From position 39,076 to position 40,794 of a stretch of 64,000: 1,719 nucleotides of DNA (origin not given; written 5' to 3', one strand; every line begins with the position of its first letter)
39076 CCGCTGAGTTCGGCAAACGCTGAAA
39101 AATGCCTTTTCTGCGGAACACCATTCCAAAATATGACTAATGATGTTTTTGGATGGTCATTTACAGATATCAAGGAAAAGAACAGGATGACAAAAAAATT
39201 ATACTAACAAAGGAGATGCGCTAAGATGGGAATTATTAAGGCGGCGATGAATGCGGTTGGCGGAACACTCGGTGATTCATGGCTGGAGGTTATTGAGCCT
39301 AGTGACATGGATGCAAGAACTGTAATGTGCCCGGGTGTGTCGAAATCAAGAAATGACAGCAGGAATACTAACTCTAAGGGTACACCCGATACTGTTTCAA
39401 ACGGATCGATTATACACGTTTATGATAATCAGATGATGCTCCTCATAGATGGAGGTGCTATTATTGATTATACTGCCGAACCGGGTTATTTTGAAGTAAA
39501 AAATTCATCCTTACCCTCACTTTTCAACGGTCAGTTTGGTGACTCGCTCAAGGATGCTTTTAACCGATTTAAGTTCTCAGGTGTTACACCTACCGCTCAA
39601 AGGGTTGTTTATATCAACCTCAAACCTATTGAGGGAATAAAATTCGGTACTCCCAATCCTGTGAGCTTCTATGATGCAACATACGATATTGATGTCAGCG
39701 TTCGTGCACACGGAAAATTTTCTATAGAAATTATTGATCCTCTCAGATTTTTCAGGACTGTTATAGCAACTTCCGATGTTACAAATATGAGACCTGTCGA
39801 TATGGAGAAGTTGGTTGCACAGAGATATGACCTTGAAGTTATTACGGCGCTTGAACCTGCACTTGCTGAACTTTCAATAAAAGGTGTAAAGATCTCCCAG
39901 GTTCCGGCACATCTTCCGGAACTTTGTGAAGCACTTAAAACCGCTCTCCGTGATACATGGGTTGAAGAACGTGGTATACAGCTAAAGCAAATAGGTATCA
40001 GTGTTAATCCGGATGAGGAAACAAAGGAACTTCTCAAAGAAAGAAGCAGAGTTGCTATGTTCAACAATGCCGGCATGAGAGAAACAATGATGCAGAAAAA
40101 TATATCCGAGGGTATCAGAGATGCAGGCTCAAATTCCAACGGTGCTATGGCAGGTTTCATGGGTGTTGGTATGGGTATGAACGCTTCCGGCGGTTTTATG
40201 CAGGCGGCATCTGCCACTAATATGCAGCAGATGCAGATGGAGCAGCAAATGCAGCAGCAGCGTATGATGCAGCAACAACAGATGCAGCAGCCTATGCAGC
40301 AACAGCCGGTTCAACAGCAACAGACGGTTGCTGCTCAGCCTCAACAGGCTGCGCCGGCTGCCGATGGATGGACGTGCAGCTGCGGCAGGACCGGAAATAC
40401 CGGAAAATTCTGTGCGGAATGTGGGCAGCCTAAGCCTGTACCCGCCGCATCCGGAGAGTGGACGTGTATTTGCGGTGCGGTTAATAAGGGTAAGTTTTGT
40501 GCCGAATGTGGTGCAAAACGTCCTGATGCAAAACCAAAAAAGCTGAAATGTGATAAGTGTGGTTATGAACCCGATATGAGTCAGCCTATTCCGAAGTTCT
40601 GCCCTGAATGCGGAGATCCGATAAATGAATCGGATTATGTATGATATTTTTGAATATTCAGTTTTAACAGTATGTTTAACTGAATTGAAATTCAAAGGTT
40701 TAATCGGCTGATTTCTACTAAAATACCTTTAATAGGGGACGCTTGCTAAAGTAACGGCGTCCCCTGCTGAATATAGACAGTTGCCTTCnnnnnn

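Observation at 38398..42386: Zinc-ribbon-rich SPFH membrane cluster (Tim44-like-ZnR, YdjI-like SPFH-3xZnR, YdjG-like 2xZnR-TM, repeat protein) without pspA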

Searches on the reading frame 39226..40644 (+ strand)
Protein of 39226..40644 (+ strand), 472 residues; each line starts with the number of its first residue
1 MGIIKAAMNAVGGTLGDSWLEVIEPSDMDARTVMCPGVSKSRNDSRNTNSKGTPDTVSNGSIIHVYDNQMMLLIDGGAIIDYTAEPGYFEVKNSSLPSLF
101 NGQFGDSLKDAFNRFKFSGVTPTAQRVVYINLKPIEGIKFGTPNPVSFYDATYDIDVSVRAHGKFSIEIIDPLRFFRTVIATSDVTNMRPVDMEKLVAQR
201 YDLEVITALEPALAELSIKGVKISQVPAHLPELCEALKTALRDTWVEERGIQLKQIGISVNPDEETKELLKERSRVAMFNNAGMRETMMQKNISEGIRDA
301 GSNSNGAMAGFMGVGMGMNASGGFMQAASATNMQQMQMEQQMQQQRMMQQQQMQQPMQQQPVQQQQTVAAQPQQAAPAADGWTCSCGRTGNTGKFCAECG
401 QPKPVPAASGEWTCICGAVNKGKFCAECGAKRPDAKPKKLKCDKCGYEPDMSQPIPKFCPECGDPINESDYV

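Call 3: search_protein_families(library=pfam, proteins=[window:39226-40644:+], max_evalue=0.1)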
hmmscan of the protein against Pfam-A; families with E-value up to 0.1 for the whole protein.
window:39226-40644:+ (472 aa): 6 families
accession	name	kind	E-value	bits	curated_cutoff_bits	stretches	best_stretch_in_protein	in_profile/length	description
PF13421.11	Band_7_1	-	1.1e-15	58.3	24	1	57-274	11-207/211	SPFH domain-Band 7 family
PF03153.18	TFIIA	-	0.0024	18.3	36.2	1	323-374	175-228/415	Transcription factor IIA, alpha/beta subunit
PF12773.13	DZR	-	0.011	16.3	27.3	0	396-463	1-45/45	Double zinc ribbon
PF13240.11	Zn_Ribbon_1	-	0.057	13.7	25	0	458-466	1-9/23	zinc-ribbon domain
PF14803.11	Zn_ribbon_Nudix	-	0.077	13.4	25.6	0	457-466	1-10/34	Nudix N-terminal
PF25429.1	zf-POGZ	-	0.092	13.7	27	0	423-448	3-31/43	POGZ-like double zinc finger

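Call 4: search_protein_families(library=ncbifam, proteins=[window:39226-40644:+], max_evalue=0.1)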
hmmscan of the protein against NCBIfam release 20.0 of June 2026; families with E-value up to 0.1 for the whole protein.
window:39226-40644:+ (472 aa): 0 families

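Call 9: find_homologous_proteins(query=window:39226-40644:+)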
Query window:39226-40644:+ (472 aa): 8000 proteins with E <= 0.001 among 8000 candidates; the best 120 are listed.
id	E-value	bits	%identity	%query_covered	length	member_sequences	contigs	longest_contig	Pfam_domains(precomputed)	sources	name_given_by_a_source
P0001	0.0e+0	1033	93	100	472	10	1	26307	PF13421.12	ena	-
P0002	1.2e-269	913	82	100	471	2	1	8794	PF13421.12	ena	-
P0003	1.2e-262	889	81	100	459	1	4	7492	PF13421.12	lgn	-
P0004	9.3e-244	827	74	100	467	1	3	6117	PF13421.12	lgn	-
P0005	5.3e-242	821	73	100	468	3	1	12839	PF13421.12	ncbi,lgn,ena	-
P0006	2.9e-241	819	74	100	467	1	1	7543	PF13421.12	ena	-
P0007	3.2e-241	819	73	100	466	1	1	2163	PF13421.12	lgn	-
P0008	8.2e-237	804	72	100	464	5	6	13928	PF13421.12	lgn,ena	-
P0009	1.0e-234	797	72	100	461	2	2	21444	PF13421.12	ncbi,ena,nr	ncbi:MAG: SPFH domain-containing protein [Clostridia bacterium]|nr:SPFH domain-containing protein [C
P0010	1.8e-234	797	72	100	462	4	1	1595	PF13421.12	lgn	-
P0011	1.9e-233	793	70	100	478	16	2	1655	PF13421.12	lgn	-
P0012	1.9e-229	780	71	100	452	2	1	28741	PF13421.12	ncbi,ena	-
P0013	1.4e-223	761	69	100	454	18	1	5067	PF13421.12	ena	-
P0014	5.6e-211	719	67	100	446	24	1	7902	PF13421.12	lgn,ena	-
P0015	7.2e-209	712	69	100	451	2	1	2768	PF13421.12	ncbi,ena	-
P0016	2.1e-207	707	67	100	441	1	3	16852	PF13421.12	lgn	-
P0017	1.7e-205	701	64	100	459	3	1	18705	PF13421.12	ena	-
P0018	8.9e-204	695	64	100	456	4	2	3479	PF13421.12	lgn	-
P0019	1.6e-199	681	63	100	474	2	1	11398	PF12773.14,PF13421.12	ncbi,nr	ncbi:MAG: SPFH domain-containing protein [Clostridia bacterium]|nr:SPFH domain-containing protein [C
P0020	2.1e-198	678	60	100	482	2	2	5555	PF12773.14,PF13421.12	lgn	-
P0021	6.9e-193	660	66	94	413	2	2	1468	PF13421.12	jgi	-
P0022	1.0e-190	652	63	100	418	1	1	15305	PF13421.12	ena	-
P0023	7.6e-190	650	59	96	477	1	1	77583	PF12773.14,PF13421.12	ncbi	-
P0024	1.6e-189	649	59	100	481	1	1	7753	PF12773.14,PF13421.12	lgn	-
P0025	6.3e-189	647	59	100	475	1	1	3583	PF13421.12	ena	-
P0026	1.7e-188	645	60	100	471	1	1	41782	PF13421.12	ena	-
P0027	2.3e-187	641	58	100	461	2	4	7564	PF13421.12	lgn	-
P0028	3.5e-186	637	59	100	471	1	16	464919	PF12773.14,PF13421.12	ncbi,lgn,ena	-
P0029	7.8e-185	633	59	100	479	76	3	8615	PF13421.12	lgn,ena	-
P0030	3.6e-184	631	59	100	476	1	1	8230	PF13421.12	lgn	-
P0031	4.5e-184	631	58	100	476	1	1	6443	PF13421.12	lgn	-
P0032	6.1e-184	630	58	100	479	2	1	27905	PF12773.14,PF13421.12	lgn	-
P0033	8.8e-184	630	58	100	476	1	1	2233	PF13421.12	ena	-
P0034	9.8e-184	629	58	100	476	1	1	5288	PF13421.12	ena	-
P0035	1.1e-183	629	58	100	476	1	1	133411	PF13421.12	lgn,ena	-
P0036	1.3e-183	629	58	100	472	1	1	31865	PF13421.12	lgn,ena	-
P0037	1.5e-183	629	58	100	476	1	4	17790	PF13421.12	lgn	-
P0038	1.9e-183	628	58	100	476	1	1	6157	PF13421.12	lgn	-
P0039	6.1e-183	627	60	100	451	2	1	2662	PF13421.12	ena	-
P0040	1.0e-182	626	57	100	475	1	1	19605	PF13421.12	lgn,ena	-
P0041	1.1e-182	626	57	100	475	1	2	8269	PF13421.12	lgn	-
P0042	1.4e-182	626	58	100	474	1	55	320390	PF13421.12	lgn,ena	-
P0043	2.2e-182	625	58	100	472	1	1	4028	PF13421.12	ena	-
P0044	3.7e-182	624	58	100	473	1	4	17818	PF13421.12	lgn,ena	-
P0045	5.7e-182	624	58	100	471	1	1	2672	PF13421.12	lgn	-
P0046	6.0e-182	624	58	100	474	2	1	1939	PF13421.12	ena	-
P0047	8.9e-182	623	57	100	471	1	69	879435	PF13421.12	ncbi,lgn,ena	-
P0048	9.4e-182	623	57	100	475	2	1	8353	PF13421.12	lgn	-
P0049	1.0e-181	623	57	100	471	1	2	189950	PF13421.12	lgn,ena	-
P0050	3.6e-181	621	57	100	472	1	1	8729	PF13421.12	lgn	-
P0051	6.2e-181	620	57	100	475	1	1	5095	PF13421.12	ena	-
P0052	6.8e-181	620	58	100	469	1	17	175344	PF13421.12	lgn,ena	-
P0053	7.9e-181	620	56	100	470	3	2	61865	PF13421.12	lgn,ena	-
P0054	9.0e-181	620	58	100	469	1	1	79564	PF13421.12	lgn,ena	-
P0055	1.4e-180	619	58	100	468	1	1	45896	PF13421.12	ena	-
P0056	2.5e-180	618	58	100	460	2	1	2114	PF13421.12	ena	-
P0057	4.6e-180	617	57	100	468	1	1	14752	PF13421.12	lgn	-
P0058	4.6e-180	617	58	100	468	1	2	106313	PF13421.12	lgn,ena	-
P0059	4.7e-180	617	58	100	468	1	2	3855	PF13421.12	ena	-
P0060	1.0e-179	616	58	100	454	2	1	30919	PF13421.12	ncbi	ncbi:MAG: SPFH domain-containing protein [Acutalibacteraceae bacterium]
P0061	1.1e-179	616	57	100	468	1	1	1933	PF13421.12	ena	-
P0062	5.9e-178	610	56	100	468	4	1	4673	PF12773.14,PF13421.12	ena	-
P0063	9.9e-178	610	58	100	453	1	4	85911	PF13421.12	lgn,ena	-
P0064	1.4e-177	609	58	100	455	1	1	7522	PF13421.12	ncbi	-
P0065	3.8e-177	608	58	100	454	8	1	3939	PF13421.12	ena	-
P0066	4.7e-177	607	58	100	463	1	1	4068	PF13421.12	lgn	-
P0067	4.8e-177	607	58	100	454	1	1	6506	PF13421.12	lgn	-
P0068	5.3e-176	604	57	100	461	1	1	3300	PF12773.14,PF13421.12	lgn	-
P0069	7.0e-175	600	58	100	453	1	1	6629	PF13421.12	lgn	-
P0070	1.0e-174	600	58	100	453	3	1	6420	PF13421.12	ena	-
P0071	5.3e-174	597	55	100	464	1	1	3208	PF13421.12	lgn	-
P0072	5.7e-171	587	56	100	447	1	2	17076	PF13421.12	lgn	-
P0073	5.8e-167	574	54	100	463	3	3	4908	PF13421.12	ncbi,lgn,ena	-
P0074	2.2e-166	572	55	100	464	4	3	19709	PF12773.14,PF13421.12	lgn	-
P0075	3.6e-165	568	55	100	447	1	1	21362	PF13421.12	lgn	-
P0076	7.5e-165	567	54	100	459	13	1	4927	PF13421.12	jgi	jgi:membrane protease subunit (stomatin/prohibitin family)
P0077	1.4e-163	563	54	100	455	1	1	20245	PF12773.14,PF13421.12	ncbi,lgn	-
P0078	8.6e-163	560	53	100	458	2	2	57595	PF12773.14,PF13421.12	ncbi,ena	-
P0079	2.1e-162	559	53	100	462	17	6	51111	PF13421.12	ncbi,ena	-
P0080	9.6e-161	554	54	100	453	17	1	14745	PF13421.12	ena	-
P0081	1.1e-158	547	51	100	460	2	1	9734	PF13421.12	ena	-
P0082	1.7e-158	546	56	91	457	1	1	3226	PF13421.12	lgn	-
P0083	7.3e-158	544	55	98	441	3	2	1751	PF13421.12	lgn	-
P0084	1.9e-156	539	54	100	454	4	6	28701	PF13421.12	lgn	-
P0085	4.4e-154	532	51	100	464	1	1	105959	PF13421.12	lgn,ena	-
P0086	7.1e-154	531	52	100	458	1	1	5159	PF01145.32,PF13421.12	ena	-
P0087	1.3e-152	527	52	100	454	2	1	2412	PF13421.12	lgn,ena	-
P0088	2.4e-152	526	51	100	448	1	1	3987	PF13421.12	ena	-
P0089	9.8e-152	524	53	100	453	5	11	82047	PF13421.12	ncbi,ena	-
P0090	9.3e-150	517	52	100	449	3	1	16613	PF13421.12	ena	-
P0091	2.2e-149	516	52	70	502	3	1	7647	PF13421.12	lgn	-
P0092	3.5e-147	509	51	100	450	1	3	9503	PF13421.12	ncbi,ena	-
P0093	2.3e-146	506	49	99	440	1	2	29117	PF13421.12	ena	-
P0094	8.7e-146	504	49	100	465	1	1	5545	PF13421.12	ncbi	-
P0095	1.9e-144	500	49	100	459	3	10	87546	PF13421.12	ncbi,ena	-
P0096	3.2e-144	499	50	99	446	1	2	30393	PF01145.32,PF13421.12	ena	-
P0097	4.9e-144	499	48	100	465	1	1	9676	PF13421.12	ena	-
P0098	3.4e-143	496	50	100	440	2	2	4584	PF13421.12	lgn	-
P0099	4.4e-143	495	48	100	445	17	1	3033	PF13421.12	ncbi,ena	-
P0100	3.5e-142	492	56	79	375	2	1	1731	PF01145.32,PF13421.12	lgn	-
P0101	2.4e-141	490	50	100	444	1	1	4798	PF13421.12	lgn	-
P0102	4.7e-141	489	49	100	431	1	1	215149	PF13421.12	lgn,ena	-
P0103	5.1e-141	489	49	100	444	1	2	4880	PF13421.12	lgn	-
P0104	5.4e-141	489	50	100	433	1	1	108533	PF13421.12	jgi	-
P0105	9.6e-141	488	49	100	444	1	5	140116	PF13421.12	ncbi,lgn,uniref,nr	ncbi:hypothetical protein DW1_0035 [Proteiniborus sp. DW1]|uniref:SPFH domain-containing protein n=1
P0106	2.0e-140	487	51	100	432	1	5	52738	PF13421.12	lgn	-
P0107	3.9e-140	486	49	100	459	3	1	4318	PF13421.12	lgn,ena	-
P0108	4.1e-140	486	51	100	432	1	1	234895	PF13421.12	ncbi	-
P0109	5.8e-140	485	49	100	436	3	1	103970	PF13421.12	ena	-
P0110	6.0e-140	485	49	100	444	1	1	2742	PF13421.12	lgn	-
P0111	6.1e-140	485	46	100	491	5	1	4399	PF13421.12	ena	-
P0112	6.5e-140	485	50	100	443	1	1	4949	PF01145.32,PF13421.12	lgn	-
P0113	8.0e-140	485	50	100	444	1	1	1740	PF13421.12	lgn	-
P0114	9.2e-140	484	51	100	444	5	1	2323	PF13421.12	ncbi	-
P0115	2.9e-139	483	50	100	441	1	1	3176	PF13421.12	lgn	-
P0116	3.2e-139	483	49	100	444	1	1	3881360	PF13421.12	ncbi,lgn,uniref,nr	ncbi:SPFH domain-containing protein [Proteiniborus sp. MB09-C3]|uniref:SPFH domain-containing protei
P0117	4.5e-139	482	49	100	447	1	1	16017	PF13421.12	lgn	-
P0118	1.4e-138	481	48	100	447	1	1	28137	PF13421.12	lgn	-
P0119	3.6e-138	479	48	100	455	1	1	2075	PF13421.12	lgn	-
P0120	3.9e-138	479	50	99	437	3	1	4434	PF13421.12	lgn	-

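Call 16: find_encoding_contigs(protein=window:39226-40644:+, flank=10000, max_places=4)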
Protein window:39226-40644:+ (472 aa): 2 contigs read that carry it; 2 places shown.
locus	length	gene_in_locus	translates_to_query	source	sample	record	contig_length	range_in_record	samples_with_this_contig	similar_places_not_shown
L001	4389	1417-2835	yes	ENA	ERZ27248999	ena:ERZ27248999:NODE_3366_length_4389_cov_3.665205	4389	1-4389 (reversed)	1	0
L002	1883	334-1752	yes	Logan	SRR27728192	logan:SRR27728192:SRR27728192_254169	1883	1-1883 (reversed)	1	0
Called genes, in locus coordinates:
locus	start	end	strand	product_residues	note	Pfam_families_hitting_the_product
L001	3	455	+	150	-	?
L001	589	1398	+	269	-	PF04280:Tim44 (weak)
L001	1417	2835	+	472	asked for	PF13421:Band_7_1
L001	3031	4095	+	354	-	-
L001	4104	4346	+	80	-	-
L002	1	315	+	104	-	?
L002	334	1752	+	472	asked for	PF13421:Band_7_1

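Call 18: find_encoding_contigs(protein=P0047, flank=8000, max_places=3)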
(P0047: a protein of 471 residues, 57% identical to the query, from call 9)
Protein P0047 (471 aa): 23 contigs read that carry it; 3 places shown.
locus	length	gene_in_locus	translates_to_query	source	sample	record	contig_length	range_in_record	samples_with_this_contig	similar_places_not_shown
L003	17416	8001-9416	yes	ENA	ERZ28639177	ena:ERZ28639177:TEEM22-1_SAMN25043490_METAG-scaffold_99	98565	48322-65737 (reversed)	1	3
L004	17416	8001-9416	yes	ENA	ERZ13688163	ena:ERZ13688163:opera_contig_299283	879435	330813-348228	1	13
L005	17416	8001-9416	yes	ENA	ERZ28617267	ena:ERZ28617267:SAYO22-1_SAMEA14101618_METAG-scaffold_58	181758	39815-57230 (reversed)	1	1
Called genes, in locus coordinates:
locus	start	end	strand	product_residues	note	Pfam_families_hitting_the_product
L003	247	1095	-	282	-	PF12730:ABC2_membrane_4, PF10920:DUF2705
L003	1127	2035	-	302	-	PF00005:ABC_tran, PF13304:AAA_21 (weak)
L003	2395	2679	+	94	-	PF10087:DUF2325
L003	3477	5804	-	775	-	PF19732:SpoIIE_N, PF07228:SpoIIE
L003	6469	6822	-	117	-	-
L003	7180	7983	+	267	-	PF04280:Tim44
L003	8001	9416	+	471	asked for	PF13421:Band_7_1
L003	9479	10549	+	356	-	-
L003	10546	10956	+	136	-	-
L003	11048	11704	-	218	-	PF13240:Zn_Ribbon_1 (weak)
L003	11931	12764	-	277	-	PF10609:ParA, PF01656:CbiA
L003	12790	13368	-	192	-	-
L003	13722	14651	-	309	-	PF06325:PrmA, PF05175:MTS, PF01135:PCMT (weak), PF08242:Methyltransf_12 (faint), PF13649:Methyltransf_25 (weak), PF13847:Methyltransf_31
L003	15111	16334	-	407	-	PF13407:Peripla_BP_4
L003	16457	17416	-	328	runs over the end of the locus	PF16902:FokI_D3 (weak), PF13280:WYL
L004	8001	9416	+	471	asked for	PF13421:Band_7_1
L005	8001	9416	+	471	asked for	PF13421:Band_7_1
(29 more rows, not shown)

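Call 19: find_encoding_contigs(protein=P0116, flank=8000, max_places=2)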
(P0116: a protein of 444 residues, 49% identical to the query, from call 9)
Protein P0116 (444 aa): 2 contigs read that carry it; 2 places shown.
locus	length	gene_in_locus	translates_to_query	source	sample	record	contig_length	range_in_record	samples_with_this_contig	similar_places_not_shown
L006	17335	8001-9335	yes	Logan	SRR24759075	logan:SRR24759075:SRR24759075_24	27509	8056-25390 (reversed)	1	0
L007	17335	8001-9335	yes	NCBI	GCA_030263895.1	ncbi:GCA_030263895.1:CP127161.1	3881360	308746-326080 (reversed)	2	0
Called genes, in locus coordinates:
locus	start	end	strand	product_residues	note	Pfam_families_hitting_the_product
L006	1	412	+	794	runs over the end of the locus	PF02687:FtsX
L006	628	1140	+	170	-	PF03551:PadR, PF10400:Vir_act_alpha_C (weak)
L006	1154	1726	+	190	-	PF03358:FMN_red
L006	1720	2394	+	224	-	-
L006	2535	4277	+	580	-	PF00664:ABC_membrane, PF00005:ABC_tran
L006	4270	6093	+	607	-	PF00664:ABC_membrane, PF00005:ABC_tran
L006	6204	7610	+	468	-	PF01554:MatE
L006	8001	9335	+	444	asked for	PF13421:Band_7_1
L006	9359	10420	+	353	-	-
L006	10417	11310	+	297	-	PF04536:TPM_phosphatase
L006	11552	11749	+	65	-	PF00313:CSD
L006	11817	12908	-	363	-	PF03845:Spore_permease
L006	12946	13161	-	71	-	-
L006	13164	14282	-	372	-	PF25198:Spore_GerAC_N, PF05504:Spore_GerAC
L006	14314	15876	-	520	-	PF03323:GerA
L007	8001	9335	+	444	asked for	PF13421:Band_7_1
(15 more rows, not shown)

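Call 20: find_encoding_contigs(protein=P0023, flank=8000, max_places=2)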
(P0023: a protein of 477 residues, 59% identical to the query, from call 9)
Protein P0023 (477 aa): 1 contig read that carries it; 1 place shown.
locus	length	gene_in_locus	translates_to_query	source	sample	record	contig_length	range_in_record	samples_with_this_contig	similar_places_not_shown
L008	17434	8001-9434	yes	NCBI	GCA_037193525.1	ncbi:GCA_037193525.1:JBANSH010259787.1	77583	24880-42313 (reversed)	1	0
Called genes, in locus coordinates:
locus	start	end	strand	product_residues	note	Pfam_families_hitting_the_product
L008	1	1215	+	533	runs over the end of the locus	PF00089:Trypsin, PF13365:Trypsin_2, PF00595:PDZ, PF13180:PDZ_2, PF17820:PDZ_6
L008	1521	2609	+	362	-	PF00535:Glycos_transf_2, PF10111:Glyco_tranf_2_2 (faint), PF13641:Glyco_tranf_2_3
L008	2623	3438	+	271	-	PF01061:ABC2_membrane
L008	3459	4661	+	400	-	PF04464:Glyphos_transf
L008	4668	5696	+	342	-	PF17101:Stealth_CR1 (weak), PF11380:Stealth_CR2, PF17103:Stealth_CR4 (faint)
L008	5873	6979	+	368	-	PF02557:VanY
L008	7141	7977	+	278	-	PF13240:Zn_Ribbon_1 (weak)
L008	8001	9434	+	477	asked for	PF13421:Band_7_1, PF12773:DZR (faint)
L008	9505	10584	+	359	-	-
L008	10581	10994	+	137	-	-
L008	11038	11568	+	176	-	PF00583:Acetyltransf_1, PF13673:Acetyltransf_10, PF13508:Acetyltransf_7, PF08445:FR47 (faint)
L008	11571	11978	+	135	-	-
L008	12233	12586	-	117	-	PF12116:SpoIIID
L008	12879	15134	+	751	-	PF02901:PFL-like, PF01228:Gly_radical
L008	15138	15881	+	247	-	PF13353:Fer4_12, PF04055:Radical_SAM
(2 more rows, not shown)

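Call 47: search_protein_families(library=padloc, proteins=[window:39226-40644:+], max_evalue=0.01)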
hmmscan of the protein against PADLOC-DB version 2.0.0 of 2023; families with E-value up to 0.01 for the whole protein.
window:39226-40644:+ (472 aa): 0 families

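Call 48: search_protein_families(library=pfam, proteins=[L003:10546-10956:+], max_evalue=0.01)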
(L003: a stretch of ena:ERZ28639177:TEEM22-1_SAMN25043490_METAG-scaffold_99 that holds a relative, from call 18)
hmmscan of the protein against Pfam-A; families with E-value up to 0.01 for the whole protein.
L003:10546-10956:+ (136 aa): 0 families

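Call 80: search_solved_structures(query=window:39226-40644:+, max_evalue=0.01)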
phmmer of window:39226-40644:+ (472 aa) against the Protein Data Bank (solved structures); distinct sequences matched with E-value up to 0.01: 0.

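Call 83: find_related_loci(query=window:39226-40644:+, collection=viral_contigs, flank=6000)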
Query window:39226-40644:+ (472 aa) in viral_contigs; peptide patterns used: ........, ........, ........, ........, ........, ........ (x = any residue, [..] = any of these).
13 stretches matched a pattern, but none encodes a relative of the query by tblastn (E <= 1e-3).
